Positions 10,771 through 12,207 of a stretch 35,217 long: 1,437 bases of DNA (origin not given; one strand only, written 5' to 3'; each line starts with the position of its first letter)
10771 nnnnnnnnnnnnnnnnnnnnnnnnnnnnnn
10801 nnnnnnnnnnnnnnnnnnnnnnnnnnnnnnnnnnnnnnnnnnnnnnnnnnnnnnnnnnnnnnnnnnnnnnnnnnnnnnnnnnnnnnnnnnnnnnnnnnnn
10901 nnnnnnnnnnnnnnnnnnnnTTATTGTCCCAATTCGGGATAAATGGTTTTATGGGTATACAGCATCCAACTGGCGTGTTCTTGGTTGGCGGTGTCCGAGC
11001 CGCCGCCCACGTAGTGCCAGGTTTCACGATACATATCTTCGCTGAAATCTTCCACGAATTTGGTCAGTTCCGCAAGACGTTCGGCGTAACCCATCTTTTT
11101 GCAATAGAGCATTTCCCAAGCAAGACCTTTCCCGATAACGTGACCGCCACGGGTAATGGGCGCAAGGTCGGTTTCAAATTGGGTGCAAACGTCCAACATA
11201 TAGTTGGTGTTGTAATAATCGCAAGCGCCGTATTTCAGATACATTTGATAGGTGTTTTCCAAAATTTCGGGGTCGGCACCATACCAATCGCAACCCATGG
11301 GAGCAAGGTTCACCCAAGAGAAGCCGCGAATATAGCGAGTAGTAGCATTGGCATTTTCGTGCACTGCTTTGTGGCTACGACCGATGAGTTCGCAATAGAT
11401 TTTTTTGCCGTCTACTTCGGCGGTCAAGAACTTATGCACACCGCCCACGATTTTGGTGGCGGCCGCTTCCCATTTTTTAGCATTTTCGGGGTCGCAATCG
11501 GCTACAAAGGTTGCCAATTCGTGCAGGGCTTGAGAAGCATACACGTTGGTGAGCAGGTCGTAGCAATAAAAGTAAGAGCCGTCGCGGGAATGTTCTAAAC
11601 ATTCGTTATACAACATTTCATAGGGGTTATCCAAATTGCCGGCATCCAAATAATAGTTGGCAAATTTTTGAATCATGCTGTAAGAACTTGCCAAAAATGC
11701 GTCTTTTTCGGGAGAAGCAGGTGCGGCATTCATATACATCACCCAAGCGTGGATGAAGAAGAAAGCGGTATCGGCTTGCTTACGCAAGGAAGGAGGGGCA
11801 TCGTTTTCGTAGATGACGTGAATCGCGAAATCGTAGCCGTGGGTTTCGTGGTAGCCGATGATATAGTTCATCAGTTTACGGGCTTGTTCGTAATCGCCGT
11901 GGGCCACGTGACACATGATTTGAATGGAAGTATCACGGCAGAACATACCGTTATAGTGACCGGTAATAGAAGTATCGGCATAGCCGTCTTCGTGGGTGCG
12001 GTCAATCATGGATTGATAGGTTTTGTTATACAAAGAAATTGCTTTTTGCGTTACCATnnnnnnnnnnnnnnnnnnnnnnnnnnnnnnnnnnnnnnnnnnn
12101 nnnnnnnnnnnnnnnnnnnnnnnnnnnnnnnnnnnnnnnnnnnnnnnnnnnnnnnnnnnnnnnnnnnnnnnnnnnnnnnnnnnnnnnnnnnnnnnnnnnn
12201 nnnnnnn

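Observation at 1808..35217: Locus-level hypothesis: a dockerin-displayed system for a phosphorylated mannose/GlcNAc-containing glycan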

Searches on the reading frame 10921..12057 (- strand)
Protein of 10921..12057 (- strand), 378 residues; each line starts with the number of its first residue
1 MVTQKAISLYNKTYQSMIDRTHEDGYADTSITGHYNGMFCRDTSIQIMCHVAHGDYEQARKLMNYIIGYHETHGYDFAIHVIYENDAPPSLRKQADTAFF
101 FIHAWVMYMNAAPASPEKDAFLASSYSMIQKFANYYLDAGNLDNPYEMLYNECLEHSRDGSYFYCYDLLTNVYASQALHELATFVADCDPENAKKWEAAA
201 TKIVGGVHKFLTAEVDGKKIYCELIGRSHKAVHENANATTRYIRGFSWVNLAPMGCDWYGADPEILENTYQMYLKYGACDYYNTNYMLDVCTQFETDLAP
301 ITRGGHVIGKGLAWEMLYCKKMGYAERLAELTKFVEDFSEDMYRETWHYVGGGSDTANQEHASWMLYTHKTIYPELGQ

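Call 6: search_protein_families(library=pfam, proteins=[window:10921-12057:-], max_evalue=0.01)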
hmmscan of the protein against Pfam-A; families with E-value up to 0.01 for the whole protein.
window:10921-12057:- (378 aa): 0 families

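Call 9: search_solved_structures(query=window:10921-12057:-, max_evalue=1)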
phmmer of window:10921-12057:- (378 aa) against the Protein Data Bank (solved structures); distinct sequences matched with E-value up to 1: 0.

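Call 11: find_homologous_proteins(query=window:10921-12057:-)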
Query window:10921-12057:- (378 aa): 68 proteins with E <= 0.001 among 1367 candidates.
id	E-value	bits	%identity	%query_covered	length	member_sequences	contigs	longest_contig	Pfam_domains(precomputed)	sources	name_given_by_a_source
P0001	6.3e-256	867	96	100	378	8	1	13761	-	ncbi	-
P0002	4.6e-215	732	81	100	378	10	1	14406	-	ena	-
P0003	9.4e-214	728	81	100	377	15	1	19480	-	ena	-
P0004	2.4e-209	713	83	96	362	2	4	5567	-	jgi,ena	-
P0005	4.8e-196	669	78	96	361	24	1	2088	-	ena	-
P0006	5.6e-190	649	73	99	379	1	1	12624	-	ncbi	-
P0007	1.5e-152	526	60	98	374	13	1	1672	-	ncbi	-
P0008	8.5e-150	517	59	100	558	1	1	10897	PF00404.25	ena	-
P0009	3.9e-149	515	59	100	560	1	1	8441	-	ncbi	-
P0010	5.3e-149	515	58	100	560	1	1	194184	PF00404.25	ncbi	-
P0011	2.0e-148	513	59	100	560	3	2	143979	PF00404.25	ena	-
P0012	1.3e-147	510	59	98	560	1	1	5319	PF00404.25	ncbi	-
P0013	2.8e-145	502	58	99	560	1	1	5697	PF00404.25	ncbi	-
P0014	2.3e-143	496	57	98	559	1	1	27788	PF00404.25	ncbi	-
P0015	1.8e-142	493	58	100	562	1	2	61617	PF00404.25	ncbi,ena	-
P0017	1.5e-139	484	56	98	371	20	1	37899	-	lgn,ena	-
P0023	2.9e-132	460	57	100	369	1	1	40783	-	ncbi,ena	-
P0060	9.4e-44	168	33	75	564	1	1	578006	-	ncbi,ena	-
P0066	8.4e-40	155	28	75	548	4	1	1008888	-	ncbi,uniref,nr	ncbi:hypothetical protein [Actinoallomurus iriomotensis]|uniref:Uncharacterized protein n=1 Tax=Acti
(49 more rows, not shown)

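Call 15: search_protein_families(library=ncbifam, proteins=[window:10921-12057:-], max_evalue=0.001)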
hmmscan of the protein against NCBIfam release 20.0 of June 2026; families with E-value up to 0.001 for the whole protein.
window:10921-12057:- (378 aa): 0 families

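Call 16: find_encoding_contigs(protein=window:10921-12057:-, flank=10000, max_places=4)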
Protein window:10921-12057:- (378 aa): 7 contigs read that carry it; 4 places shown.
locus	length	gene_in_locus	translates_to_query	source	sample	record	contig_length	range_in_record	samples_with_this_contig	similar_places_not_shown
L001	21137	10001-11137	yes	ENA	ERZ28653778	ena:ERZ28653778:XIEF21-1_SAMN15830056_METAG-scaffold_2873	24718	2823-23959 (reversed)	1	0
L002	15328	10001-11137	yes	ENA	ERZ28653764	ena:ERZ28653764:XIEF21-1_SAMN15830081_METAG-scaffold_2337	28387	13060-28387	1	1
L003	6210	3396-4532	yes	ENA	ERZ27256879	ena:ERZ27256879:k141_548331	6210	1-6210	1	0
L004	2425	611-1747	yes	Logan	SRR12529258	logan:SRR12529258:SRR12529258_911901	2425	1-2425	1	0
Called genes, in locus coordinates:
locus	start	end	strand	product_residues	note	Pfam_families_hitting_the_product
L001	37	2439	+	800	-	PF00343:Phosphorylase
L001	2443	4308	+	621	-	PF00128:Alpha-amylase, PF16657:Malt_amylase_C (faint)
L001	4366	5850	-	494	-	PF08903:DUF1846, PF20921:DUF1846_C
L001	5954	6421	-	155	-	PF00165:HTH_AraC, PF12833:HTH_18, PF00165:HTH_AraC (weak)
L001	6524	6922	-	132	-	-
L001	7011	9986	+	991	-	PF00404:Dockerin_1, PF03372:Exo_endo_phos, PF23226:Exo_endo_phos_PGAP2IP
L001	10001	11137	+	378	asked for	-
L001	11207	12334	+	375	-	-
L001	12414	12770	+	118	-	-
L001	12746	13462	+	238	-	PF04041:Glyco_hydro_130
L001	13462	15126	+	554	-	PF02878:PGM_PMM_I, PF02879:PGM_PMM_II, PF02880:PGM_PMM_III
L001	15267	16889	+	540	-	PF16126:DUF4838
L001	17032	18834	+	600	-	PF00664:ABC_membrane, PF00005:ABC_tran, PF02463:SMC_N (weak)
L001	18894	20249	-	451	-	PF00404:Dockerin_1 (faint), PF00149:Metallophos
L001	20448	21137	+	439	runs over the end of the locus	PF01554:MatE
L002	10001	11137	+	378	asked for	-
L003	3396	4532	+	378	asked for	-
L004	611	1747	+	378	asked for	-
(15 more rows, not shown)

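Call 17: find_encoding_contigs(protein=P0023, flank=10000, max_places=3)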
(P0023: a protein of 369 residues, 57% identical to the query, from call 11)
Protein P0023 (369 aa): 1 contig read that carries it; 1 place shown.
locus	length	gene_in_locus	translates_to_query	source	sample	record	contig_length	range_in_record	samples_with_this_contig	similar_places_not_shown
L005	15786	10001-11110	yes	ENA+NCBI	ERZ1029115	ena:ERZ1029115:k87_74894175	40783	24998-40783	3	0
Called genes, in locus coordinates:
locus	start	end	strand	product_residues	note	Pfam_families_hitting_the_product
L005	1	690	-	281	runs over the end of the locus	PF00005:ABC_tran, PF02463:SMC_N, PF13304:AAA_21 (faint)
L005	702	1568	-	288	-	PF10672:Methyltrans_SAM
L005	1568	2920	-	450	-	PF02878:PGM_PMM_I, PF02879:PGM_PMM_II, PF02880:PGM_PMM_III, PF00408:PGM_PMM_IV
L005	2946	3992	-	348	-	PF06068:TIP49 (faint), PF01078:Mg_chelatase (faint), PF05496:RuvB_N, PF00004:AAA, PF07728:AAA_5, PF17864:AAA_lid_4, PF05491:WHD_RuvB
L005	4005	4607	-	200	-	PF01330:RuvA_N, PF14520:HHH_5, PF07499:RuvA_C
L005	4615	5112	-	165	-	PF02075:RuvC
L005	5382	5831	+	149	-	PF05848:CtsR, PF17727:CtsR_C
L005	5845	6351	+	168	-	PF02151:UVR (weak)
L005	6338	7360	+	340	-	PF00217:ATP-gua_Ptrans, PF27454:McsB_C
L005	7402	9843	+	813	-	PF02861:Clp_N, PF00004:AAA, PF17871:AAA_lid_9, PF02151:UVR, PF00004:AAA, PF07724:AAA_2, PF07728:AAA_5, PF10431:ClpB_D2-small, +9 more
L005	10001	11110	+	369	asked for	-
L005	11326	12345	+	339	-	PF04041:Glyco_hydro_130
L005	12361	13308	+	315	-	PF00702:Hydrolase (weak)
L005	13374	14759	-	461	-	PF14691:Fer4_20, PF01266:DAO (faint), PF07992:Pyr_redox_2, PF12831:FAD_oxidored (faint), PF13450:NAD_binding_8 (weak), PF13738:Pyr_redox_3, PF01262:AlaDh_PNT_C (weak), PF00070:Pyr_redox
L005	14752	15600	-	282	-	PF10418:DHODB_Fe-S_bind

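Call 18: predict_structure(alignment_id=A1)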
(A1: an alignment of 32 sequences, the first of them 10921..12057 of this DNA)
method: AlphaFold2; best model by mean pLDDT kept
length: 378 residues; sequences in the alignment: 32
mean_pLDDT: 93.1   pTM: 0.93
mean pLDDT of the five models: 93.1, 92.5, 91.3, 91.1, 90.0
residues with pLDDT >= 90: 312; 70-90: 57; 50-70: 9; < 50: 0
segments of 3 or more residues with pLDDT < 50: none
pLDDT, mean of each block of 10 residues (from residue 1): 91 95 94 87 97 97 97 92 85 92 98 98 98 89 89 90 95 98 98 98 98 97 94 91 92 96 98 93 92 73 83 98 97 95 91 87 97 86
secondary structure, 60 per line:
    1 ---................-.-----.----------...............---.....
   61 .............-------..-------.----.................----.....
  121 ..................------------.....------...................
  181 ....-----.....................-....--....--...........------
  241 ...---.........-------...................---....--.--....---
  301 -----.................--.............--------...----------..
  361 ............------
elements in order: H4-19 H40-52 H56-73 H95-111 H116-138 E151-155 E162-167 H168-184 H190-210 E212-215 E218-221 E224-228 H229-234 E241-243 H248-255 H263-277 E278-281 E285-288 H294-297 E306-308 H309-322 H325-337 E346-348 H359-372

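Call 19: find_encoding_contigs(protein=P0017, flank=10000, max_places=2)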
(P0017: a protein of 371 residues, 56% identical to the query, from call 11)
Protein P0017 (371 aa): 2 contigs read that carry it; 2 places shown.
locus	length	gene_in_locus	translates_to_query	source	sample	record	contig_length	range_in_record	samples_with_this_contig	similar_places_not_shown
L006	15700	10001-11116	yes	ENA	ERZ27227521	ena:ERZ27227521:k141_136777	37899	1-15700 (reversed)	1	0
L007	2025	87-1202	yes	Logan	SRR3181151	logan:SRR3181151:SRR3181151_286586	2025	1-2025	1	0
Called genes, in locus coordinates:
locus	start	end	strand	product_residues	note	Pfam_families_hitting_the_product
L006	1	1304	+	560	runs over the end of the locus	PF00404:Dockerin_1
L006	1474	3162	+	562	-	PF00404:Dockerin_1 (weak)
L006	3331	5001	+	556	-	PF00404:Dockerin_1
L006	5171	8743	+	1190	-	PF00404:Dockerin_1, PF03372:Exo_endo_phos, PF23226:Exo_endo_phos_PGAP2IP, PF03372:Exo_endo_phos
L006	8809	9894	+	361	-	-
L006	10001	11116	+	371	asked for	-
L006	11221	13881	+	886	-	-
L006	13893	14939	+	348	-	PF01757:Acyl_transf_3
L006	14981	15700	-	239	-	?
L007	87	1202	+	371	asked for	-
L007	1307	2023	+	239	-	?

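Call 20: find_encoding_contigs(protein=P0010, flank=10000, max_places=2)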
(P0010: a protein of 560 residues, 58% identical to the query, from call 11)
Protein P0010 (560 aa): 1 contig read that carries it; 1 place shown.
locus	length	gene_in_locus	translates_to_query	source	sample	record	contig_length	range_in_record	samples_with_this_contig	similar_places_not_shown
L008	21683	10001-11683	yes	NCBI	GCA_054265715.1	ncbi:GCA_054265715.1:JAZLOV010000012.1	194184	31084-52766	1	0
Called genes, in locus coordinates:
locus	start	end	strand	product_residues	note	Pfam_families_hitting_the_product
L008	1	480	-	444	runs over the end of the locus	PF00672:HAMP, PF00512:HisKA, PF02518:HATPase_c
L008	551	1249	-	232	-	PF00072:Response_reg, PF00486:Trans_reg_C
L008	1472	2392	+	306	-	PF02445:NadA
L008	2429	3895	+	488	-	PF00890:FAD_binding_2, PF01266:DAO (weak)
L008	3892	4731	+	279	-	PF02749:QRPTase_N, PF01729:QRPTase_C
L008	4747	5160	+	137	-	PF03652:RuvX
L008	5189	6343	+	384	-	-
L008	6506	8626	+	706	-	PF03030:H_PPase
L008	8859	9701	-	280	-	PF02311:AraC_binding, PF07883:Cupin_2, PF00165:HTH_AraC, PF12833:HTH_18, PF00165:HTH_AraC (weak)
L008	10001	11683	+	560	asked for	PF00404:Dockerin_1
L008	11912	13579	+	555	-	PF00404:Dockerin_1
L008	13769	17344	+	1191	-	PF00404:Dockerin_1, PF03372:Exo_endo_phos, PF23226:Exo_endo_phos_PGAP2IP, PF03372:Exo_endo_phos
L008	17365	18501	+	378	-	-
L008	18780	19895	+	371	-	-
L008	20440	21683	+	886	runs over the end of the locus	-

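Call 22: fold_search(model_id=the predicted structure, library=pdb)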
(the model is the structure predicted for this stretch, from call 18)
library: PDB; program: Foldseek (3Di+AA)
matches with E <= 10: 560; with E <= 0.001: 190
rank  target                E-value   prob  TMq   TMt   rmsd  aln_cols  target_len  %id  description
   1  3qt3                  1.2e-08  1.00  0.66  0.59   6.7       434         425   12  Analysis of a New Family of Widely Distributed Metal-independent alpha-Mannosidases Provides Unique Insight into the Pro (released 2011-03-09)
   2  5m7i_A                1.7e-08  1.00  0.69  0.62   6.3       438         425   13  Crystal structure of GH125 1,6-alpha-mannosidase mutant from Clostridium perfringens in complex with 1,6-alpha-mannobi (released 2016-11-30)
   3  2p0v_A                2.3e-08  1.00  0.71  0.62   4.7       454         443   11  Crystal structure of BT3781 protein from Bacteroides thetaiotaomicron, Northeast Structural Genomics Target BtR58 (released 2007-03-20)
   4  3qt9_A                2.9e-08  1.00  0.67  0.60   7.0       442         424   13  Analysis of a new family of widely distributed metal-independent alpha mannosidases provides unique insight into the p (released 2011-03-09)
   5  6rqk_B                5.7e-08  1.00  0.69  0.62   6.1       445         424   11  Crystal structure of GH125 1,6-alpha-mannosidase from Clostridium perfringens in complex with mannoimidazole (released 2019-08-28)
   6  6rqk_A                6.9e-08  1.00  0.69  0.63   6.2       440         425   13  Crystal structure of GH125 1,6-alpha-mannosidase from Clostridium perfringens in complex with mannoimidazole (released 2019-08-28)
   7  2nvp                  6.9e-08  1.00  0.67  0.60   6.5       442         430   12  X-Ray Crystal Structure of Protein CPF_0428 from Clostridium perfringens. Northeast Structural Genomics Consortium Targe (released 2006-11-28)
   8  3on6_A                9.7e-08  1.00  0.68  0.59   5.7       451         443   11  Crystal structure of an exo-alpha-1,6-mannosidase (bacova_03626) from bacteroides ovatus at 1.70 a resolution (released 2010-09-15)
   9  3p2c_A                1.6e-07  1.00  0.67  0.58   7.1       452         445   11  Crystal structure of an exo-alpha-1,6-mannosidase (bacova_03347) from bacteroides ovatus at 1.60 a resolution (released 2010-10-27)
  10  5fjs_A                3.9e-07  1.00  0.69  0.38   5.6       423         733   11  Bacterial beta-glucosidase reveals the structural and functional basis of genetic defects in human glucocerebrosidase  (released 2016-05-11)
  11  5o0s                  4.1e-07  1.00  0.68  0.36   5.2       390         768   10  Crystal structure of txGH116 (beta-glucosidase from Thermoanaerobacterium xylolyticum) in complex with unreacted beta Cy (released 2017-08-09)
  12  5z3c                  5.0e-07  1.00  0.64  0.65   5.8       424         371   12  Glycosidase E178A (released 2019-05-15)
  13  7w2t_B                5.7e-07  1.00  0.67  0.35   5.5       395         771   11  Crystal structure of TxGH116 E730Q mutant from Thermoanaerobacterium xylanolyticum with glucose (released 2022-04-06)
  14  5fjs_B                7.3e-07  1.00  0.69  0.40   6.5       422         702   11  Bacterial beta-glucosidase reveals the structural and functional basis of genetic defects in human glucocerebrosidase  (released 2016-05-11)
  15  3qpf_A                8.4e-07  1.00  0.64  0.57   6.7       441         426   13  Analysis of a New Family of Widely Distributed Metal-independent alpha-Mannosidases Provides Unique Insight into the P (released 2011-03-09)
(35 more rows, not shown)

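Call 24: find_related_loci(query=A1, collection=genome_contigs, flank=10000)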
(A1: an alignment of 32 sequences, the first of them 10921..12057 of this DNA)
Query A1 (378 aa) in genome_contigs; peptide patterns used: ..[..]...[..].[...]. (x = any residue, [..] = any of these).
44 stretches matched a pattern; 43 encode a relative of the query (tblastn E <= 1e-3); 41 distinct loci.
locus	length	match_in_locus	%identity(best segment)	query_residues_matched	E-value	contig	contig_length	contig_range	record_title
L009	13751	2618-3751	96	1-378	0e+0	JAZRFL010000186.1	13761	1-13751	MAG: Acutalibacteraceae bacterium isolate T1900045495_YK20190189.MAGScoT_cleanbin_000006 SGB_7427_k141_2278028, whole ge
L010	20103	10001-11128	79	2-378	0e+0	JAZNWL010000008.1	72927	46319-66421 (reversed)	MAG: Acutalibacteraceae bacterium isolate T1900044784_TS20190250.MAGScoT_cleanbin_000010 SGB_2598_k141_359665, whole gen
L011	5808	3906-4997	57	1-376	7e-142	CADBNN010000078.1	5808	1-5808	MAG: Ruminococcaceae bacterium isolate RUG14132 genome assembly, contig: RUG14132_asm_78, whole genome shotgun sequence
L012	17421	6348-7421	55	8-376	4e-137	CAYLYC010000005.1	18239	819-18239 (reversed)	MAG TPA_asm: uncultured Eubacteriales bacterium isolate SRP315200_co2_291 genome assembly, contig: NODE_3015_length_1823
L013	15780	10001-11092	57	3-378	7e-137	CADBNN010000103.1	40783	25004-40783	MAG: Ruminococcaceae bacterium isolate RUG14132 genome assembly, contig: RUG14132_asm_103, whole genome shotgun sequence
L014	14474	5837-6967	81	1-378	0e+0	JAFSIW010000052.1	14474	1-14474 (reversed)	MAG: Clostridia bacterium isolate RGIG3183 Goat_Rectum.Co__c1577280, whole genome shotgun sequence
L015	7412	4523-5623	50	1-366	1e-118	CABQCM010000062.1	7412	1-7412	MAG TPA_asm: uncultured Ruminococcaceae bacterium isolate MGYG-HGUT-00456 genome assembly, contig: GUT_GENOME011023_62,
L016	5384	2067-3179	49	1-370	2e-118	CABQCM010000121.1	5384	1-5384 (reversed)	MAG TPA_asm: uncultured Ruminococcaceae bacterium isolate MGYG-HGUT-00456 genome assembly, contig: GUT_GENOME011023_121,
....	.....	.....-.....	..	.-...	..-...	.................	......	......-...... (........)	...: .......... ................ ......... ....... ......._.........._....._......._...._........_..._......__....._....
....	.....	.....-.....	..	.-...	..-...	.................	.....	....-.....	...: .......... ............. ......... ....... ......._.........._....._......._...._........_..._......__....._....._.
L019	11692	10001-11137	45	1-378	2e-104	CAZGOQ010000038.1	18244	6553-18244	MAG TPA_asm: uncultured Oscillospiraceae bacterium isolate SRP222994_co1_141 genome assembly, contig: NODE_6350_length_1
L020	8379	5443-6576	45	1-376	3e-96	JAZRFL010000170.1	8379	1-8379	MAG: Acutalibacteraceae bacterium isolate T1900045495_YK20190189.MAGScoT_cleanbin_000006 SGB_7427_k141_2678402, whole ge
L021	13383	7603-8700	49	2-366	9e-111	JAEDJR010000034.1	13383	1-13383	MAG: Oscillospiraceae bacterium isolate MAG193 NODE_4189_length_13383_cov_9.097614, whole genome shotgun sequence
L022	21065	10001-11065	35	6-367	1e-64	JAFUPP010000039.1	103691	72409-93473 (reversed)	MAG: Clostridia bacterium isolate RGIG4710 Roe_deer_Rectum.Co__c1755813, whole genome shotgun sequence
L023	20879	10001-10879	39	93-376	3e-57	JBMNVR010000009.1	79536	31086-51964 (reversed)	MAG: Candidatus Howiella sp. isolate SBF912SR2HQ0055 scaffold_1234_c1, whole genome shotgun sequence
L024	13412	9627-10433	39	94-376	3e-56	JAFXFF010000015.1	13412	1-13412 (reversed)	MAG: Clostridia bacterium isolate RGIG6361 Sheep_Rectum-4__c220079, whole genome shotgun sequence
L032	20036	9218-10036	38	90-376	4e-44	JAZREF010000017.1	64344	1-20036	MAG: Acutalibacteraceae bacterium isolate T1900045500_YK20190194.MAGScoT_cleanbin_000093 SGB_7494_k141_704596, whole gen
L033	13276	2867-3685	37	90-376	4e-44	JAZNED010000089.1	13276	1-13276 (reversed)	MAG: Acutalibacteraceae bacterium isolate T1900044723_TS20190189.MAGScoT_cleanbin_000005 SGB_1919_k141_2152636, whole ge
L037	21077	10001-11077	30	8-372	6e-41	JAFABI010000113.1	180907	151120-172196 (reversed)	MAG: Bacillota bacterium isolate OH_SBB_121 k127_325423, whole genome shotgun sequence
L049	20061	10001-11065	31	8-372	1e-44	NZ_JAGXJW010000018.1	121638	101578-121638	Cohnella sp. GbtcB17 B17_18, whole genome shotgun sequence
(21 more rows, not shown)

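Call 37: find_encoding_contigs(protein=P0066, flank=10000, max_places=1)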
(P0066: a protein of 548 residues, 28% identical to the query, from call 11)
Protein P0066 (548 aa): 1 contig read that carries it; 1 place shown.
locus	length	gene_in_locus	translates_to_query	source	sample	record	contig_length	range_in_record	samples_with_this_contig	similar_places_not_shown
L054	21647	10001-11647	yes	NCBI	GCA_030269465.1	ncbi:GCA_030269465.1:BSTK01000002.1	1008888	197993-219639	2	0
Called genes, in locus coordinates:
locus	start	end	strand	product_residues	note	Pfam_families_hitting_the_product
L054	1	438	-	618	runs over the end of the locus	PF14433:SUKH-3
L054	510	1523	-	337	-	PF00356:LacI, PF00532:Peripla_BP_1, PF13407:Peripla_BP_4, PF13377:Peripla_BP_3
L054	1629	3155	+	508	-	PF00474:SSF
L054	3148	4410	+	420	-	PF07221:GlcNAc_2-epim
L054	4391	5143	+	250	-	PF01182:Glucosamine_iso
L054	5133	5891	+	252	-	PF13580:SIS_2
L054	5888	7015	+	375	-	PF01979:Amidohydro_1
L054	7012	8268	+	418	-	PF04734:Ceramidase_alk (weak)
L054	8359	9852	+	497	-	-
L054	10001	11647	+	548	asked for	-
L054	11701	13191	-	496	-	PF00171:Aldedh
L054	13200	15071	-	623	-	PF02776:TPP_enzyme_N, PF00205:TPP_enzyme_M, PF02775:TPP_enzyme_C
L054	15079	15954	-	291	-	PF22649:Cgl0159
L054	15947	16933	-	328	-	PF00294:PfkB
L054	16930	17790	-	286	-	PF01261:AP_endonuc_2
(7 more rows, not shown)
